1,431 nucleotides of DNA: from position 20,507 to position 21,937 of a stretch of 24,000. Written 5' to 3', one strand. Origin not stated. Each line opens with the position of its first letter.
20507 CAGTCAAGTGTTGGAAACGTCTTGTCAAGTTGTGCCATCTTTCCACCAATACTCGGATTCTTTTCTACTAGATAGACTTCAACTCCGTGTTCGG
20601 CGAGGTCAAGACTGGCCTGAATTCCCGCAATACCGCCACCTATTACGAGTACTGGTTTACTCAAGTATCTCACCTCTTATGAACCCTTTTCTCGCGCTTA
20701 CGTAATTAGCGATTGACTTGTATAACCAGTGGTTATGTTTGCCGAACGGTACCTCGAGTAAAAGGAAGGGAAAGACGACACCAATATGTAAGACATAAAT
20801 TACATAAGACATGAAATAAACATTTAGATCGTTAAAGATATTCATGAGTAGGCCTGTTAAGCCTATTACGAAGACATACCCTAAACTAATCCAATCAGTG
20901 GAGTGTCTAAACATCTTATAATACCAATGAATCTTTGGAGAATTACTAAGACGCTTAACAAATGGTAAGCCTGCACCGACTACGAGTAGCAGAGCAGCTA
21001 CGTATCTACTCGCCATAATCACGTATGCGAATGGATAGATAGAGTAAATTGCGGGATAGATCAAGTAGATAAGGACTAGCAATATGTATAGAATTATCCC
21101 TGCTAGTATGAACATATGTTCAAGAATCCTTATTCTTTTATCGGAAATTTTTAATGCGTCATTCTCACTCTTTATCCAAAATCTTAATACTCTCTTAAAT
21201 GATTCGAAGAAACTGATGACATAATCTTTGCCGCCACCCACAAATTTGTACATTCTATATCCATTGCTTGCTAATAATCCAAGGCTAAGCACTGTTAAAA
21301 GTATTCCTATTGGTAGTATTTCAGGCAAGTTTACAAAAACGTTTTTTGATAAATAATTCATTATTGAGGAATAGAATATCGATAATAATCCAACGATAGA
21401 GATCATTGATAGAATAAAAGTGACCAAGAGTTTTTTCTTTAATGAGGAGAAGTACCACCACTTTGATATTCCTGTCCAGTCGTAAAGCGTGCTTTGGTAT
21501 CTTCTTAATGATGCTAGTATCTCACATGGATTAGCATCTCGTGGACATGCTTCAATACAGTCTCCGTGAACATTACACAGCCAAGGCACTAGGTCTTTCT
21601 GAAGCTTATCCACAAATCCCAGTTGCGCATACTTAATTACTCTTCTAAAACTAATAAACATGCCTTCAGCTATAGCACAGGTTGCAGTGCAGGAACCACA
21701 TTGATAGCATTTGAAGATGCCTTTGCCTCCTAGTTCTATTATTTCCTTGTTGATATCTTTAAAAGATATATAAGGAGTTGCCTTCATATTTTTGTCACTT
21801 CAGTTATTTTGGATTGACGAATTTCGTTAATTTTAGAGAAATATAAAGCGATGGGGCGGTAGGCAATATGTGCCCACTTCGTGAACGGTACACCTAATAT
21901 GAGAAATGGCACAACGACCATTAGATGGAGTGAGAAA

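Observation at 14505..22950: Cytoplasmic Mvh-type [NiFe]-hydrogenase co-operonic with a Qmo-like module (two HdrA-like flavoproteins plus two membrane FeS/cytochrome-b fusions) and no HdrBC: candidate quinone-coupled bifurcating hydrogenase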

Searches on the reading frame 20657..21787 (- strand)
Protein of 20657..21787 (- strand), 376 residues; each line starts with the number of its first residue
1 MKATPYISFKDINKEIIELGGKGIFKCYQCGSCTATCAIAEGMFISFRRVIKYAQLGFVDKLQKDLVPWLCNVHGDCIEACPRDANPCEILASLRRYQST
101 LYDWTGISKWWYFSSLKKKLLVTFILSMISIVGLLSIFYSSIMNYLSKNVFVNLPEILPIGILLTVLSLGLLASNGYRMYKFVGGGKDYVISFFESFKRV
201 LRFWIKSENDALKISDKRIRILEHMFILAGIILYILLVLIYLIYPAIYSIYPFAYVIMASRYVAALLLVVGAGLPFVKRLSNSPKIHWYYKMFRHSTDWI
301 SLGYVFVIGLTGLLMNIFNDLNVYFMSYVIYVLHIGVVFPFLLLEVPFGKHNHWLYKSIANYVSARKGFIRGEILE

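Call 4: search_protein_families(library=pfam, proteins=[window:20657-21787:-], max_evalue=0.01)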
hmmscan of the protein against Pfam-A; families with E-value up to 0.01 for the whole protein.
window:20657-21787:- (376 aa): 5 families
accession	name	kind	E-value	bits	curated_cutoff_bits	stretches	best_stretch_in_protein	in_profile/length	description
PF13183.11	Fer4_8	-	1.5e-06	29.1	27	1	26-84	4-67/68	4Fe-4S dicluster domain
PF13237.11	Fer4_10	-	1.5e-05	25.2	25.5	1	26-82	8-53/53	4Fe-4S dicluster domain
PF12838.12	Fer4_7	-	8.2e-05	23.4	27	1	26-85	1-52/52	4Fe-4S dicluster domain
PF13187.11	Fer4_9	-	0.00017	22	27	1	26-85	1-51/52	4Fe-4S dicluster domain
PF13534.11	Fer4_17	-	0.00072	20.5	22.2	1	26-84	1-59/61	4Fe-4S dicluster domain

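Call 5: search_protein_families(library=ncbifam, proteins=[window:20657-21787:-], max_evalue=0.01)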
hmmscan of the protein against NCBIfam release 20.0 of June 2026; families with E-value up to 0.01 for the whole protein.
window:20657-21787:- (376 aa): 7 families
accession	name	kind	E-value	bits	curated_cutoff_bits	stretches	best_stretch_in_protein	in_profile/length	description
NF038018.1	qmoC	equivalog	1.9e-41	142.7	300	1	12-360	5-357/360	quinone-interacting membrane-bound oxidoreductase complex subunit QmoC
TIGR03290.1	CoB_CoM_SS_C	equivalog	5.7e-13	49.1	160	1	26-97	3-74/144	CoB--CoM heterodisulfide reductase subunit C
NF041890.1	hdrC_Methbact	equivalog_domain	1.1e-07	31.6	270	1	11-116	15-117/192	ferredoxin:CoB-CoM heterodisulfide reductase subunit HdrC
NF041779.1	hetero_SS_HdrC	equivalog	1.2e-07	31.4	350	1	21-114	27-117/198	ferredoxin:CoB-CoM heterodisulfide reductase subunit HdrC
NF004616.0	PRK05950.1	subfamily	0.00037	19.7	228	0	60-96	195-231/238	succinate dehydrogenase iron-sulfur subunit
TIGR02484.1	CitB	equivalog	0.00091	18.5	246.6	1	218-365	214-356/372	tricarballylate utilization 4Fe-4S protein TcuB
NF000122.1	485965_fosC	equivalog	0.0054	16.8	350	1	46-85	89-128/182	fosfomycin resistance kinase FosC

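Call 63: find_homologous_proteins(query=window:20657-21787:-, max_evalue=1e-20)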
Query window:20657-21787:- (376 aa): 123 proteins with E <= 1e-20 among 8000 candidates; the best 120 are listed.
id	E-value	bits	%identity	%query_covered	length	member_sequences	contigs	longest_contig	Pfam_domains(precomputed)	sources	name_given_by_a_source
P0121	2.6e-248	841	100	100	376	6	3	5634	PF13237.12,PF13183.12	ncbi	ncbi:MAG: 4Fe-4S dicluster domain-containing protein [Halobacteria archaeon]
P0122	2.1e-211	720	81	100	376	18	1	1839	PF13237.12,PF13183.12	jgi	jgi:quinone-modifying oxidoreductase subunit QmoC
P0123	2.8e-210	716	80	100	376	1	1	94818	PF13183.12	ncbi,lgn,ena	-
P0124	4.0e-198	676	82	93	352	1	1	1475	PF13183.12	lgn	-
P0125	3.4e-187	640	73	99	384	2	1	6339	PF12838.13,PF13237.12,PF13183.12,PF13187.12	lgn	-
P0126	2.9e-183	627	74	98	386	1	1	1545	-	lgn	-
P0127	9.5e-177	606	70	98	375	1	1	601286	PF13183.12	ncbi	ncbi:MAG: 4Fe-4S dicluster domain-containing protein [Thermoprotei archaeon]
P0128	1.2e-176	606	69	98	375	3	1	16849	PF13183.12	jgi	jgi:quinone-modifying oxidoreductase subunit QmoC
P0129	2.4e-149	516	60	95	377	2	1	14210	PF13183.12,PF13187.12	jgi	-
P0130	8.3e-134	465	56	100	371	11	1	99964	PF13237.12,PF13183.12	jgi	jgi:quinone-modifying oxidoreductase subunit QmoC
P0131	8.9e-108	379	48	97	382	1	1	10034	PF12838.13,PF13534.12,PF13237.12,PF13183.12,PF13187.12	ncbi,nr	ncbi:MAG: 4Fe-4S dicluster domain-containing protein [Archaeoglobaceae archaeon]|nr:4Fe-4S dicluster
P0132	7.8e-106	372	48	97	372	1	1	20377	PF12838.13,PF13237.12,PF13183.12,PF13187.12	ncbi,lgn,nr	ncbi:MAG: 4Fe-4S dicluster domain-containing protein [Archaeoglobaceae archaeon]|nr:4Fe-4S dicluster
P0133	5.8e-103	363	45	96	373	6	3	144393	PF12838.13,PF13237.12,PF13183.12,PF13187.12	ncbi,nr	ncbi:MAG: 4Fe-4S dicluster domain-containing protein [Archaeoglobales archaeon]|nr:4Fe-4S dicluster 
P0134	1.7e-102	361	45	96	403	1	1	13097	PF13237.12,PF13183.12,PF13187.12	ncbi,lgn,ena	-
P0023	4.3e-60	222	36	95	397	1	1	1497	PF13534.12,PF25160.2,PF13237.12,PF13183.12,PF13187.12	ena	-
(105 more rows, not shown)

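Call 64: find_encoding_contigs(protein=P0133, flank=9000, max_places=1)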
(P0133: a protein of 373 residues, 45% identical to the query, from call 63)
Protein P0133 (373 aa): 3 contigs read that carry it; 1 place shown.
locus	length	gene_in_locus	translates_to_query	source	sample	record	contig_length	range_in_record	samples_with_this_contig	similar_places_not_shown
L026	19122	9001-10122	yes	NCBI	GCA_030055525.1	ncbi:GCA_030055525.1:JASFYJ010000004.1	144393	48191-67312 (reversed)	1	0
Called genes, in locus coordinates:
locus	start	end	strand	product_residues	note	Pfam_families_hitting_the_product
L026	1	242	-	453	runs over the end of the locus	PF01656:CbiA, PF13500:AAA_26, PF07685:GATase_3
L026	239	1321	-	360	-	PF00148:Oxidored_nitro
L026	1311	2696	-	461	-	PF08245:Mur_ligase_M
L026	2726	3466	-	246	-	PF00005:ABC_tran, PF00004:AAA (faint), PF13304:AAA_21 (faint)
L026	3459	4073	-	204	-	PF00528:BPD_transp_1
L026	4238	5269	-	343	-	PF13379:NMT1_2, PF09084:NMT1, PF12974:Phosphonate-bd (weak)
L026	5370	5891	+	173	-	PF01381:HTH_3 (weak)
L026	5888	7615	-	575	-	PF02463:SMC_N (faint), PF00005:ABC_tran, PF13304:AAA_21 (faint), PF00005:ABC_tran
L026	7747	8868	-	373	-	PF07690:MFS_1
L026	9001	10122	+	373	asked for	PF13183:Fer4_8, PF13237:Fer4_10 (weak), PF12838:Fer4_7 (weak), PF13187:Fer4_9 (weak)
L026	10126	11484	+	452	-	PF00070:Pyr_redox (faint), PF00890:FAD_binding_2, PF01134:GIDA (faint), PF01266:DAO (weak), PF07992:Pyr_redox_2 (weak), PF12831:FAD_oxidored, PF13450:NAD_binding_8 (weak), PF07992:Pyr_redox_2, +4 more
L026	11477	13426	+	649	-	PF07992:Pyr_redox_2 (weak), PF00890:FAD_binding_2 (weak), PF12831:FAD_oxidored (weak), PF13187:Fer4_9, PF00037:Fer4, PF12838:Fer4_7, PF13187:Fer4_9, PF14697:Fer4_21, +11 more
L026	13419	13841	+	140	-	PF02662:FlpD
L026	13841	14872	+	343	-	PF01058:Oxidored_q6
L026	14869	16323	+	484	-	PF27537:HoxH, PF00374:NiFeSe_Hases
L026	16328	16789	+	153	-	PF01750:HycI (weak)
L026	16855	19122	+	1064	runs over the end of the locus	PF00270:DEAD, PF04851:ResIII (faint), PF01751:Toprim, PF01131:Topoisom_bac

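Call 65: find_encoding_contigs(protein=P0130, flank=9000, max_places=1)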
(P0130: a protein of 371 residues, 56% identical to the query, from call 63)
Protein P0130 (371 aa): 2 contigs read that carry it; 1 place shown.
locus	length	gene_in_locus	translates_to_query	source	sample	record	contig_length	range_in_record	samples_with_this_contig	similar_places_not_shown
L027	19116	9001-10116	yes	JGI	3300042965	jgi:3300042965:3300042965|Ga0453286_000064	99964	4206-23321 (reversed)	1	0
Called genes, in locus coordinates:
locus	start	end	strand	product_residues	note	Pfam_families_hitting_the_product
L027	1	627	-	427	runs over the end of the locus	PF04715:, PF00425:Chorismate_bind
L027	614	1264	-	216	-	PF00697:PRAI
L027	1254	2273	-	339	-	PF02885:Glycos_trans_3N, PF00591:Glycos_transf_3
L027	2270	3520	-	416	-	PF00291:PALP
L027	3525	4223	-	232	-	PF00290:Trp_syntA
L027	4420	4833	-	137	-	PF08753:NikR_C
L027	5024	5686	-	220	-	PF00005:ABC_tran, PF02463:SMC_N (weak), PF13304:AAA_21 (faint)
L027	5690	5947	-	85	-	-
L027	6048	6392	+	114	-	-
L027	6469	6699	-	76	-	PF13190:PDGLE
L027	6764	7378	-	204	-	PF01891:CbiM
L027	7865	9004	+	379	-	PF13183:Fer4_8, PF13237:Fer4_10 (weak), PF25160:LdpA_Fe-S-bd (faint), PF12838:Fer4_7 (weak), PF13187:Fer4_9, PF13534:Fer4_17 (weak), PF27541:CitB (faint)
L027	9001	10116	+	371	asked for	PF13183:Fer4_8 (weak), PF13237:Fer4_10 (faint)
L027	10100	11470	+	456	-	PF00890:FAD_binding_2 (weak), PF01134:GIDA (weak), PF01266:DAO (weak), PF07992:Pyr_redox_2 (weak), PF12831:FAD_oxidored, PF13450:NAD_binding_8, PF00037:Fer4 (weak), PF07992:Pyr_redox_2, +2 more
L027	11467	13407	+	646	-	PF00890:FAD_binding_2 (weak), PF07992:Pyr_redox_2 (weak), PF12831:FAD_oxidored, PF13187:Fer4_9, PF12838:Fer4_7, PF13187:Fer4_9, PF13237:Fer4_10, PF14697:Fer4_21, +11 more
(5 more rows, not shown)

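Call 66: find_encoding_contigs(protein=P0132, flank=9000, max_places=1)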
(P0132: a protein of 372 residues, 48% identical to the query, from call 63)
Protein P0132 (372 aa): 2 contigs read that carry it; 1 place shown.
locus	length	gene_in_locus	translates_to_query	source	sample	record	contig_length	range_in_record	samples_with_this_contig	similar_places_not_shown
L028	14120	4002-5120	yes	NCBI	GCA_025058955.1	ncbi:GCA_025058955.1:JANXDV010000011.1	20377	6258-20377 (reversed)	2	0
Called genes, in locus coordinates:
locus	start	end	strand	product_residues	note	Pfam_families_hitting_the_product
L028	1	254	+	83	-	PF01729:QRPTase_C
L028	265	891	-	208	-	-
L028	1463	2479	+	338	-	-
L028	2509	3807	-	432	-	PF02788:RuBisCO_large_N, PF00016:RuBisCO_large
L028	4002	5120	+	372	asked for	PF13237:Fer4_10 (weak), PF12838:Fer4_7 (weak), PF13183:Fer4_8, PF13187:Fer4_9 (weak)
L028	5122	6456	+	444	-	PF00890:FAD_binding_2 (weak), PF01134:GIDA (faint), PF01266:DAO (weak), PF03486:HI0933_like (weak), PF07992:Pyr_redox_2 (weak), PF12831:FAD_oxidored, PF13450:NAD_binding_8 (weak), PF07992:Pyr_redox_2, +2 more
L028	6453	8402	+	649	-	PF12831:FAD_oxidored (weak), PF13450:NAD_binding_8 (weak), PF13187:Fer4_9 (weak), PF00037:Fer4 (weak), PF12838:Fer4_7, PF13187:Fer4_9, PF13237:Fer4_10 (weak), PF14697:Fer4_21, +10 more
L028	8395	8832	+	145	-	PF02662:FlpD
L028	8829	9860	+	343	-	PF01058:Oxidored_q6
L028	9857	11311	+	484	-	PF27537:HoxH, PF00374:NiFeSe_Hases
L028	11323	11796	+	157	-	PF01750:HycI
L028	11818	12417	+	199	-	-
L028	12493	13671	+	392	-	PF07690:MFS_1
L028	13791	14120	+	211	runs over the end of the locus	PF02607:B12-binding_2, PF02310:B12-binding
